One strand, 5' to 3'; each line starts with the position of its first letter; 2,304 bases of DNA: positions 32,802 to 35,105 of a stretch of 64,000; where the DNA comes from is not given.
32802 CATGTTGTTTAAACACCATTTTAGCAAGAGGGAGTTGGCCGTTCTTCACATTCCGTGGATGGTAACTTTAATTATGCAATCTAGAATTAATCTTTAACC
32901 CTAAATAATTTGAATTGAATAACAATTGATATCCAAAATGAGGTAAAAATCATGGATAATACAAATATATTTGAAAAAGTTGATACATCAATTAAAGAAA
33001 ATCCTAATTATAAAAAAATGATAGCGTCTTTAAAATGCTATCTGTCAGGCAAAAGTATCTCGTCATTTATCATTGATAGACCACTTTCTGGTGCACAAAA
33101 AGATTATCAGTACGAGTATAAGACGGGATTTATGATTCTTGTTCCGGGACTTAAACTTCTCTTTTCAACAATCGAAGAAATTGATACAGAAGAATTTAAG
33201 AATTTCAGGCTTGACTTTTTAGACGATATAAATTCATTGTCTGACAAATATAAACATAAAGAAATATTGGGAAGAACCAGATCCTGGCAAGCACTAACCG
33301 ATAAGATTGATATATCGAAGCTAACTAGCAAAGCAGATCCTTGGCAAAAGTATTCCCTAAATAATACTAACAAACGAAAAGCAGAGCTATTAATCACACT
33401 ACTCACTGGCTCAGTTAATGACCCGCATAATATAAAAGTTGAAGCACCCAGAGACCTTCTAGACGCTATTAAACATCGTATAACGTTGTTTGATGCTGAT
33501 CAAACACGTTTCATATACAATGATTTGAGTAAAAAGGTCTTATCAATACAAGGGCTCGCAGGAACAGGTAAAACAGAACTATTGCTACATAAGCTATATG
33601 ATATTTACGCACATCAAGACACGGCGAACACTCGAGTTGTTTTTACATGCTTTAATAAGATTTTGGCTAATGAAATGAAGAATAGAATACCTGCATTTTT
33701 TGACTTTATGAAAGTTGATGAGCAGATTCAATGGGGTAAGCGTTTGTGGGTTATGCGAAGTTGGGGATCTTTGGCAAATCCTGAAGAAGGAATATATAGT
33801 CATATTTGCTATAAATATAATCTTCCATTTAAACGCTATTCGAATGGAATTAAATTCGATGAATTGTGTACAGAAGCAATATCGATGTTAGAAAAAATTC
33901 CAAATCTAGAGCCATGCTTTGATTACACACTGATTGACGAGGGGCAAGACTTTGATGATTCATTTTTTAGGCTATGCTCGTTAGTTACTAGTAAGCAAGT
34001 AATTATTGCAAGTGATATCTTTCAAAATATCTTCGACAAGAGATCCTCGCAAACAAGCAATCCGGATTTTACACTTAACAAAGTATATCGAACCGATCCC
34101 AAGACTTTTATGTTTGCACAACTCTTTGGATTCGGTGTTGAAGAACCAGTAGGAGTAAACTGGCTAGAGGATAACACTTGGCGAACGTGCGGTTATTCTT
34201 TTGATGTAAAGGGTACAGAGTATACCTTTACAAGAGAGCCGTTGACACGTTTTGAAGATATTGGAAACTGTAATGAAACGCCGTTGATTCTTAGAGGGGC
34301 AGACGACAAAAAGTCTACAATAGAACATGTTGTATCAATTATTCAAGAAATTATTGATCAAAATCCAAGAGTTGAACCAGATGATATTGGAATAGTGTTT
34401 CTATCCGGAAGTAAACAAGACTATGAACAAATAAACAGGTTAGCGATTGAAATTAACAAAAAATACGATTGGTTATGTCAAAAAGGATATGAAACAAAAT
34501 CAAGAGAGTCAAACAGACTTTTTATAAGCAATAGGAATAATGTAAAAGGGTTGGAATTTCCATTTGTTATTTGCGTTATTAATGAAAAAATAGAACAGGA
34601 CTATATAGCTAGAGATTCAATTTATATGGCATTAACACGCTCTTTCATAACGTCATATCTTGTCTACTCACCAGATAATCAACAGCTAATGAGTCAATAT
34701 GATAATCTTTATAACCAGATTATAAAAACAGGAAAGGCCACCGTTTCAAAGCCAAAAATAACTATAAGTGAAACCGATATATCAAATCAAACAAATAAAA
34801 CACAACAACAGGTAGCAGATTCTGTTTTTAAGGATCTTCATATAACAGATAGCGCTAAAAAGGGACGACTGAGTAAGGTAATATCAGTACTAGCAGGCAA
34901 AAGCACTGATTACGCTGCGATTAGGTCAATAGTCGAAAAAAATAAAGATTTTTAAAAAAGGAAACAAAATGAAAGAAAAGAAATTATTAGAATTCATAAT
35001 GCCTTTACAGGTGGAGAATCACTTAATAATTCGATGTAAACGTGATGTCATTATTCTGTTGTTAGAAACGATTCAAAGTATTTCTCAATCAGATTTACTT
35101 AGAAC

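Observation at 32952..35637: AT-rich two-gene cassette: nuclease-like N-terminus + UvrD-type helicase, with a tightly linked unknown 222-aa partner, embedded in an RM/recombinase defence island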

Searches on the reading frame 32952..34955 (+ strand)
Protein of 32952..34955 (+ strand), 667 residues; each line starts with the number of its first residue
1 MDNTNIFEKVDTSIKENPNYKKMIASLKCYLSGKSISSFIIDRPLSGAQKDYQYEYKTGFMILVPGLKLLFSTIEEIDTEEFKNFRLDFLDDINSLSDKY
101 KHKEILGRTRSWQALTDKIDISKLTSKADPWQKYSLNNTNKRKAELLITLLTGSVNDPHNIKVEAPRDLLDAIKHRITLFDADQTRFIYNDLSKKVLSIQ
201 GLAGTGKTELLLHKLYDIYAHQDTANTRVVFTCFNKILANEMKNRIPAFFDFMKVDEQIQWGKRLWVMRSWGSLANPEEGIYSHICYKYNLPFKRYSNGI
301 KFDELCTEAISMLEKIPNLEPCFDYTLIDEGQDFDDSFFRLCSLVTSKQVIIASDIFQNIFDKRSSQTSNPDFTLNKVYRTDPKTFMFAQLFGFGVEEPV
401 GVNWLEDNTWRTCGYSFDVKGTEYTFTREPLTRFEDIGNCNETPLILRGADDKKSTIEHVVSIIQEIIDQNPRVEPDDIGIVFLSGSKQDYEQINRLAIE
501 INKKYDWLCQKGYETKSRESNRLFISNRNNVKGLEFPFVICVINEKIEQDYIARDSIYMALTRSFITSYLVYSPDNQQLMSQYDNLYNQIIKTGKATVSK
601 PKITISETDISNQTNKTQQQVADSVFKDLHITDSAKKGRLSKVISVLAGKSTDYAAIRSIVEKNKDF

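Call 3: search_protein_families(library=pfam, proteins=[window:32952-34955:+], max_evalue=1)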
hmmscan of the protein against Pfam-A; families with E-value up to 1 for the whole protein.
window:32952-34955:+ (667 aa): 10 families
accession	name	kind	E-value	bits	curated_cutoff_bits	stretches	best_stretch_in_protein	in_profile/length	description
PF00580.27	UvrD-helicase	-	8e-12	45.8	23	2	193-249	12-68/271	UvrD/REP helicase N-terminal domain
PF01443.25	Viral_helicase1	-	4.6e-07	30.3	21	1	318-397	52-135/228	Viral superfamily 1 RNA helicase core domain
PF13538.12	UvrD_C_2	-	2e-05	24.8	27.4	1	524-571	3-52/52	UvrD-like helicase C-terminal domain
PF13245.12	AAA_19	-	3.3e-05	24.5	25.1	1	186-360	3-130/134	AAA domain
PF09848.15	SLFN-g3_helicase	-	0.00057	19.7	24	1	194-246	1-51/354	Schlafen group 3, DNA/RNA helicase domain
PF00270.35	DEAD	-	0.002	18.3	26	1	183-255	3-74/167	DEAD/DEAH box helicase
PF04851.21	ResIII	-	0.016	15.5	22.5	1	178-254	20-81/164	Type III restriction enzyme, res subunit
PF20954.2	Caud_bapl16_2nd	-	0.026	15.1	27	1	562-621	18-76/104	Phage tail base-plate attachment protein N0 domain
PF13604.12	AAA_30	-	0.099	12.8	27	1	183-244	5-64/191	AAA domain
PF25199.1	nSTAND_NTPase5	-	0.18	12.1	34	0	192-221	39-67/145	Novel STAND NTPase 5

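Call 4: search_protein_families(library=padloc, proteins=[window:32952-34955:+], max_evalue=1)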
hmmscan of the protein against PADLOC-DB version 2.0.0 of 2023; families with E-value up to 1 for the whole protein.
window:32952-34955:+ (667 aa): 8 families
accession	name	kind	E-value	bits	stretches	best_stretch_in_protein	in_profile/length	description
PDLC03002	Helicase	-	6.8e-24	82.1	1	170-363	181-373/707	-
PDLC01087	C3a187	-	1.4e-11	41.9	1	180-587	197-553/559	NERD+UvrD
PDLC03802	RTasHel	-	2.6e-07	27.9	2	298-366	164-238/675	DRT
PDLC01734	typeIV_RecD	-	2.7e-05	20.6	1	174-211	334-371/763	RecD_0_IVD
PDLC00114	GajB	-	0.00021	18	2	203-251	29-77/635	UrvD helicase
PDLC00117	GajB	-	0.00058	16.5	1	488-542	478-534/604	UrvD helicase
PDLC00127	GajB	-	0.00076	16.1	1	204-248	30-74/594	UrvD helicase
PDLC00121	GajB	-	0.0054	13.3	1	315-362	194-242/565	UrvD helicase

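Call 5: search_protein_families(library=ncbifam, proteins=[window:32952-34955:+], max_evalue=1)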
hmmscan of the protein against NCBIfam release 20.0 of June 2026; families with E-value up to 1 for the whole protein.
window:32952-34955:+ (667 aa): 10 families
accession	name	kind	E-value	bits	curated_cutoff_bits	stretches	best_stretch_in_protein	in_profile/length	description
NF053713.1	helicas_STM2767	equivalog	8.8e-224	744.8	550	1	15-666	11-663/665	STM2767 family DEAD/DEAH box helicase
TIGR01073.1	pcrA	equivalog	1.3e-05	23.7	911.2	2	201-251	24-74/725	DNA helicase PcrA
TIGR01074.1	rep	equivalog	8.7e-05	21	951.45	1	283-370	164-256/668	DNA helicase Rep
NF008743.0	PRK11773.1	equivalog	0.005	15.2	965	1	197-251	26-79/720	DNA helicase II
NF041258.1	motor_HelR_2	exception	0.0069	14.6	1100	1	163-228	156-219/713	RNA polymerase recycling motor ATPase HelR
NF042953.1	Hhe_antiphage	equivalog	0.007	13.7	2000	1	458-535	1413-1487/1797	DUF4011 domain-containing anti-phage protein Hhe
NF008276.0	PRK11054.1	equivalog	0.0086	14.6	543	1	184-248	202-263/684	DNA helicase IV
NF041254.1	motor_HelR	exception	0.018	13.3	750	0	517-564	651-698/706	RNA polymerase recycling motor ATPase HelR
NF041465.1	HelD_MYCSM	equivalog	0.021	12.9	1051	1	163-230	161-226/719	RNA polymerase recycling motor HelD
TIGR01075.1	uvrD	equivalog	0.022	13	1144.45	1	200-250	24-73/715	DNA helicase II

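Call 7: search_protein_families(library=phrogs, proteins=[window:32952-34955:+], max_evalue=1)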
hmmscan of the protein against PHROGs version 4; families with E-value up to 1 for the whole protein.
window:32952-34955:+ (667 aa): 4 families
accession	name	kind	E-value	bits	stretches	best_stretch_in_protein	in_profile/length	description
phrog_16361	-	unknown function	2e-68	232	1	37-317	34-302/313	-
phrog_13375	-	unknown function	8.2e-61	207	1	322-578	18-272/372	-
phrog_1967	-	DNA, RNA and nucleotide metabolism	1.3e-14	54.7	2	192-250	164-220/776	DNA helicase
phrog_170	-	other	0.045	14.2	1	183-232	79-126/323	PhoH-like phosphate starvation-inducible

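Call 12: find_homologous_proteins(query=window:32952-34952:+, max_evalue=0.00001)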
Query window:32952-34952:+ (667 aa): 2147 proteins with E <= 0.00001 among 8000 candidates; the best 120 are listed.
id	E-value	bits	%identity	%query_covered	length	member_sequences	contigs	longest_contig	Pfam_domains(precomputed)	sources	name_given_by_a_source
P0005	0.0e+0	1517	100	100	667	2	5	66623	PF13538.13,PF01443.25,PF00580.28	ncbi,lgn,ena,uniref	ncbi:DEAD/DEAH box helicase [Lacticaseibacillus paracasei]|uniref:DEAD/DEAH box helicase n=1 Tax=Lac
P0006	2.9e-229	781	53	100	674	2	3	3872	PF13538.13,PF00580.28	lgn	-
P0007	1.1e-217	743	51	99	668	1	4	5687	PF13538.13,PF04851.22,PF00580.28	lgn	-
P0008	4.6e-214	731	52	99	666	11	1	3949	PF13538.13,PF00580.28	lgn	-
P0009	1.4e-208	713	50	99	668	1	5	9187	PF13538.13,PF01443.25,PF00580.28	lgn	-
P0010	2.6e-207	708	51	95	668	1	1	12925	PF13538.13,PF01443.25,PF04851.22,PF00580.28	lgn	-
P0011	3.1e-206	705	52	97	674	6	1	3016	PF13538.13,PF13245.13,PF04851.22,PF00580.28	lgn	-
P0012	2.0e-190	653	48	99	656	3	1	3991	PF13538.13,PF01443.25,PF00580.28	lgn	-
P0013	2.1e-185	636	55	78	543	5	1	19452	PF01443.25,PF13245.13,PF00580.28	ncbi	-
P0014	1.3e-181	624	44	100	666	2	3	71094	PF13538.13,PF13245.13,PF04851.22,PF00580.28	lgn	-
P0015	2.5e-180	619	44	100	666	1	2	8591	PF13538.13,PF13245.13,PF00580.28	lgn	-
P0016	6.8e-180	618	45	99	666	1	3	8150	PF13538.13,PF13245.13,PF00580.28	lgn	-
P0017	3.2e-179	616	43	100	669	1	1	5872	PF13538.13,PF13245.13,PF04851.22,PF00580.28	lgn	-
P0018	1.0e-177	611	45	100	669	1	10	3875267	PF13538.13,PF13245.13,PF00580.28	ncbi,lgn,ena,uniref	ncbi:DEAD/DEAH box helicase [Niallia sp. FSL W8-1348]|uniref:DEAD/DEAH box helicase n=1 Tax=Niallia 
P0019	1.4e-177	610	44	100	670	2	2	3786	PF13538.13,PF13245.13,PF04851.22,PF00580.28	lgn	-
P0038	5.3e-171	588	44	100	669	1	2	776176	PF13538.13,PF13245.13,PF04851.22,PF00580.28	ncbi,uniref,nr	ncbi:DNA helicase [Halobacillus andaensis]|uniref:DNA helicase n=1 Tax=Halobacillus andaensis TaxID=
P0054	5.2e-165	569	41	99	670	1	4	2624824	PF13538.13,PF01443.25,PF13245.13,PF04851.22,PF00580.28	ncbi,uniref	ncbi:DEAD/DEAH box helicase [Salinicoccus sesuvii]|uniref:DEAD/DEAH box helicase n=1 Tax=Salinicoccu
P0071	2.8e-163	563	47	88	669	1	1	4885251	PF13538.13,PF13245.13,PF00580.28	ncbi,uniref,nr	ncbi:DEAD/DEAH box helicase [Clostridium felsineum]|uniref:DEAD/DEAH box helicase n=1 Tax=Clostridiu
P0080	1.7e-162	560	44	95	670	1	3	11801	PF13538.13,PF01443.25,PF13245.13,PF04851.22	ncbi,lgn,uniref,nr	ncbi:DEAD/DEAH box helicase [Aeromonas caviae]|uniref:DEAD/DEAH box helicase n=2 Tax=Aeromonas cavia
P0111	8.6e-160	551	42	96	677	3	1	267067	PF13538.13,PF01443.25,PF13245.13,PF04851.22,PF00580.28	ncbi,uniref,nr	ncbi:AAA family ATPase [Bacillus cereus]|uniref:AAA family ATPase n=1 Tax=Bacillus cereus TaxID=1396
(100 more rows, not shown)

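Call 14: find_related_loci(query=window:32952-34952:+, collection=genome_contigs, flank=10000)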
Query window:32952-34952:+ (667 aa) in genome_contigs; peptide patterns used: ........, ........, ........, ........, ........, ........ (x = any residue, [..] = any of these).
67 stretches matched a pattern; 17 encode a relative of the query (tblastn E <= 1e-3); 17 distinct loci.
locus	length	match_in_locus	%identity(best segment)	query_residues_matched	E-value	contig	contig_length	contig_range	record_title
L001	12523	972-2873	44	32-664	2e-164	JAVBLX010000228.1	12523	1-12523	MAG: Acetivibrio sp. isolate EPI_MAG_00035 c_000012670625, whole genome shotgun sequence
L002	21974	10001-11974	40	12-664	2e-159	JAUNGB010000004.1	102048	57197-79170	MAG: Eubacteriales bacterium isolate S26M_St_29 NODE_102_length_102048_cov_48.223388, whole genome shotgun sequence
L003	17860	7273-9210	41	23-664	1e-158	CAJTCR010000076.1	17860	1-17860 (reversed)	Eubacteriaceae bacterium isolate B36_36_MI_H genome assembly, contig: MGBC000105.76, whole genome shotgun sequence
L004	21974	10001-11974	39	12-664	5e-155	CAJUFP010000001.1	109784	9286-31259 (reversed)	MAG TPA_asm: uncultured Hungatella sp. isolate MGBC128920 genome assembly, contig: MGBC128920.1, whole genome shotgun se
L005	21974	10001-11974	39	12-664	8e-155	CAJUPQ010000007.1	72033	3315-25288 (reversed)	MAG TPA_asm: uncultured Hungatella sp. isolate MGBC163323 genome assembly, contig: MGBC163323.7, whole genome shotgun se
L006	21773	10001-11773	42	12-601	7e-155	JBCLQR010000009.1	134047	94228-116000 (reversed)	Lachnospiraceae bacterium 62-26 voucher GPTB0109 scaffold9, whole genome shotgun sequence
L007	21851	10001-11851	44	12-627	3e-152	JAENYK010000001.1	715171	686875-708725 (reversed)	MAG: Halothermothrix sp. isolate B5_bin.9 B5_bin9_NODE_2_length_715171_cov_84.355038, whole genome shotgun sequence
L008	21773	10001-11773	41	12-601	8e-151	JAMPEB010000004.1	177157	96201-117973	MAG: Lachnoclostridium sp. isolate NALB_7823_23 Scaffold_#4__SCF_004__176957_bp, whole genome shotgun sequence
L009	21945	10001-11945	41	22-664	6e-140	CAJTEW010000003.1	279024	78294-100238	Lachnospiraceae bacterium isolate C63_86_CO_BP genome assembly, contig: MGBC000179.3, whole genome shotgun sequence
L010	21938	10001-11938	39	1-645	1e-137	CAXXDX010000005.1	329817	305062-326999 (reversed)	MAG: Christensenellaceae bacterium isolate 34c40ec2-27d6-4557-b6c8-0864980aefa8 genome assembly, contig: contig_5, whole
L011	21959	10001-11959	38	21-662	6e-137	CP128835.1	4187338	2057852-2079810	Rossellomorea sp. AcN35-11 chromosome, complete genome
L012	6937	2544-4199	41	21-577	2e-128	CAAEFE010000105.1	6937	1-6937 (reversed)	MAG TPA_asm: uncultured Bacteroides sp., isolate HGM04659, WGS project CAAEFE010000000 data, contig: ERS473029_19_k99_31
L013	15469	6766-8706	41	22-664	9e-158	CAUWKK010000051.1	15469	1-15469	MAG: uncultured Schaedlerella sp. isolate ERS723658__bin71 genome assembly, contig: ERS723658_NODE_1820_length_15469_cov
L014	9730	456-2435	41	12-667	2e-157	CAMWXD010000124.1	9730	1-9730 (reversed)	MAG TPA_asm: uncultured Eubacterium sp. isolate SRR14411328_bin.4_metawrap_v1.3_MAG genome assembly, contig: NODE.2277_l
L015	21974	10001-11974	40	12-664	2e-155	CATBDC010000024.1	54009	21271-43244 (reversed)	MAG: uncultured Lachnospiraceae bacterium isolate extra-SRR8291360.4_1677802520 genome assembly, contig: NODE_521_length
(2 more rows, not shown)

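Call 25: search_dna_similar(query=window:32952-34952:+, collection=plasmids, mode=protein, max_evalue=1e-8, max_rows=60, rows=spread)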
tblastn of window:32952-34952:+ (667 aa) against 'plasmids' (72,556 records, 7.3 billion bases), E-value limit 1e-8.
Records with a match: 31; places in all: 31; records where one place covers at least 80% of the query: 9.
Best place of each record, by identity: <60% 31.
By first word of the organism name: Acinetobacter 7; Lactococcus 6; Escherichia 3; Clostridium 2; Agrobacterium 2; Proteus 2; Pantoea 1; Salmonella 1; Corynebacterium 1; Haloferax 1; and 5 more.
By predicted mobility (MOB-suite, as given by PLSDB): non-mobilizable 14; conjugative 11; mobilizable 6.
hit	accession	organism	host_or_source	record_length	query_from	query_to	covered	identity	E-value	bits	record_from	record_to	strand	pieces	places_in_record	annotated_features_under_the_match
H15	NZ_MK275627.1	Clostridium perfringens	neonatal piglet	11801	12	662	98%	40.3%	2e-153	498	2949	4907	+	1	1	DEAD/DEAH box helicase family protein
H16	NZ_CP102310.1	Clostridium perfringens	swine,mixed culture,fecal sample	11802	12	662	98%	40.3%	2e-153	498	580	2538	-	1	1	DEAD/DEAH box helicase family protein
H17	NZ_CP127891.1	Acinetobacter towneri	cell culture,Influent wastewater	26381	39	622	88%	40.0%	1e-132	438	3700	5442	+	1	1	ATP-binding domain-containing protein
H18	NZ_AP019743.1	Acinetobacter radioresistens DSM 6976 = NBRC 102413 = CIP ...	-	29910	39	622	88%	40.0%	1e-132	438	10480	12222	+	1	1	ATP-binding domain-containing protein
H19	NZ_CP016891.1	Pantoea agglomerans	single cell,lettuce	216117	38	615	87%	39.1%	2e-120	402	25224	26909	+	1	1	ATP-binding domain-containing protein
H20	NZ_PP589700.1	Lactococcus sp.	Bacterial culture,Dairy environment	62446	55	662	91%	36.6%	6e-107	363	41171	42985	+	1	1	ATP-binding domain-containing protein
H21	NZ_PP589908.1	Lactococcus sp.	Bacterial culture,Dairy environment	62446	55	662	91%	36.6%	6e-107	363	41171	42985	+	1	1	ATP-binding domain-containing protein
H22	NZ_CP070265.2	Lactococcus lactis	Whole organism,Dairy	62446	55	662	91%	36.6%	6e-107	363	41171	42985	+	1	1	ATP-binding domain-containing protein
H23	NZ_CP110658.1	Salmonella enterica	stool,Homo sapiens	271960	38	577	81%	39.9%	8e-119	398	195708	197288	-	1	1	DEAD/DEAH box helicase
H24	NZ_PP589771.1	Lactococcus sp.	Bacterial culture,Dairy environment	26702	145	564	63%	23.8%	6e-15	87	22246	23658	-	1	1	ATP-binding domain-containing protein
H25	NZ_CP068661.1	Lactococcus cremoris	Whole organism,Dairy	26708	145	564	63%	23.8%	6e-15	87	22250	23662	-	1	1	ATP-binding domain-containing protein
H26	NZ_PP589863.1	Lactococcus sp.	Bacterial culture,Dairy environment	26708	145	564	63%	23.8%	6e-15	87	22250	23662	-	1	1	ATP-binding domain-containing protein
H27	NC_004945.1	Corynebacterium glutamicum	-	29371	199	564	55%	26.1%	3e-13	81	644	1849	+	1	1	ATP-binding domain-containing protein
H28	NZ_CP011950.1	Haloferax gibbonsii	whole genome,saline saltern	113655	161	564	61%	23.1%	2e-10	72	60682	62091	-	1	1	DEAD/DEAH box helicase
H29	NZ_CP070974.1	Mycobacterium gordonae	Homo sapiens,skin biopsy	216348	199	564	55%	25.3%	1e-13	82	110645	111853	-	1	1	ATP-binding domain-containing protein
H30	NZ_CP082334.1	Exiguobacterium acetylicum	water,Urban freshwater pond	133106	169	484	47%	26.7%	9e-16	89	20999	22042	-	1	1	ATP-binding domain-containing protein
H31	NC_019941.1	Thioflavicoccus mobilis 8321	flat, laminated microbial mat in a salt ...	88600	199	486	43%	28.4%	2e-14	85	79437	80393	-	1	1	ATP-binding domain-containing protein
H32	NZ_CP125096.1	Agrobacterium fabrum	Raspberry,cell culture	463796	199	484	43%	28.3%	2e-16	92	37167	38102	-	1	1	ATP-binding domain-containing protein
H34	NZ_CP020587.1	Acinetobacter nosocomialis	Homo sapiens,blood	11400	177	482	46%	24.6%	5e-11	74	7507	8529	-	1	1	ATP-binding domain-containing protein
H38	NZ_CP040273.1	Nostoc sp. C052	Blasia pusilla,pure culture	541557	170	418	37%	27.6%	6e-18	97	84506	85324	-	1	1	ATP-binding domain-containing protein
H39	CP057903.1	Escherichia coli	culture,Pooled sheep faecal samples ...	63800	170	396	34%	27.6%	2e-12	79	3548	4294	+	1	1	ATP-binding domain-containing protein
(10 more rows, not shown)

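Call 27: get_annotated_region(hit=H25, flank=4000)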
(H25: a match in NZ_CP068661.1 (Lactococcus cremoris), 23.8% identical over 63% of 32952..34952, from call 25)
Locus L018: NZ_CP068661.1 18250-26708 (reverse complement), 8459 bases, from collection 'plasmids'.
description: Lactococcus cremoris strain UC047 plasmid pUC047C, complete sequence
organism: Lactococcus cremoris (NCBI taxid 1359)
taxonomy: Bacteria; Bacillota; Bacilli; Lactobacillales; Streptococcaceae; Lactococcus; Lactococcus cremoris
host: -; source: Whole organism,Dairy; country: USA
typing (MOB-suite, as given by PLSDB): non-mobilizable; replicon rep_cluster_570
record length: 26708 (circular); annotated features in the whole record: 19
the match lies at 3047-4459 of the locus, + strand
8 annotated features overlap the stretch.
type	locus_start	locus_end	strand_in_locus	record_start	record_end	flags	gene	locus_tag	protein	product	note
CDS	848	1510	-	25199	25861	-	-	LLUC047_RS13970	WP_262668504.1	abortive infection protein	-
CDS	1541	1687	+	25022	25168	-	-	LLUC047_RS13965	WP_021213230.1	hypothetical protein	-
CDS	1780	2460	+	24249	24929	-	-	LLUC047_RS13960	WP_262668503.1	IS6 family transposase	-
CDS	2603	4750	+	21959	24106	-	-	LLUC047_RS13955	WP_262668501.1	ATP-binding domain-containing protein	-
CDS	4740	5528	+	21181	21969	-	-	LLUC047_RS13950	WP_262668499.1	DUF2290 domain-containing protein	-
CDS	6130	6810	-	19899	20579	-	-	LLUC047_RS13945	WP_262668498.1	IS6 family transposase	-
CDS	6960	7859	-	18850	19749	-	-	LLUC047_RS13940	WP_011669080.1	peptidylprolyl isomerase PrsA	-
CDS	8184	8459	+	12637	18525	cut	prtP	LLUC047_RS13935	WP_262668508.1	PII-type proteinase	-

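Call 28: get_annotated_region(hit=H39, flank=4000)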
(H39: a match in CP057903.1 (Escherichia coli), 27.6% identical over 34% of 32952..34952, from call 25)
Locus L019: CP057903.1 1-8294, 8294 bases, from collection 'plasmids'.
description: Escherichia coli strain RHB10-C19 plasmid pRHB10-C19_3, complete sequence
organism: Escherichia coli (NCBI taxid 562)
taxonomy: Bacteria; Pseudomonadota; Gammaproteobacteria; Enterobacterales; Enterobacteriaceae; Escherichia; Escherichia coli
host: -; source: culture,Pooled sheep faecal samples collected from floor of farm; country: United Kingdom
typing (MOB-suite, as given by PLSDB): conjugative; replicon IncI-gamma/K1; relaxase MOBP; mating-pair formation MPF_I
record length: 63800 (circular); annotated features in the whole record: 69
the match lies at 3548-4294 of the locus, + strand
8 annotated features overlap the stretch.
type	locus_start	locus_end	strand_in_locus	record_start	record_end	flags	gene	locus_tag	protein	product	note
CDS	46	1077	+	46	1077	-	-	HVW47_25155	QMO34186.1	replication initiation protein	-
CDS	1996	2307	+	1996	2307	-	-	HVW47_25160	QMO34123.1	type II toxin-antitoxin system RelE/ParE family toxin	-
CDS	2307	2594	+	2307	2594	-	-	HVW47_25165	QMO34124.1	helix-turn-helix transcriptional regulator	-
CDS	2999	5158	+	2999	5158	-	-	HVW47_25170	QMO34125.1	ATP-binding domain-containing protein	-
CDS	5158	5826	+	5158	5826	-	-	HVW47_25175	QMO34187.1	DUF2290 domain-containing protein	-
CDS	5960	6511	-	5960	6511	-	-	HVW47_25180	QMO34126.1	plasmid stability family protein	-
CDS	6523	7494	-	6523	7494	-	-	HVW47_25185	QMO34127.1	plasmid stabilization protein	-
CDS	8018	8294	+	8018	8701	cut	-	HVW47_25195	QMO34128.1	DNA methylase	-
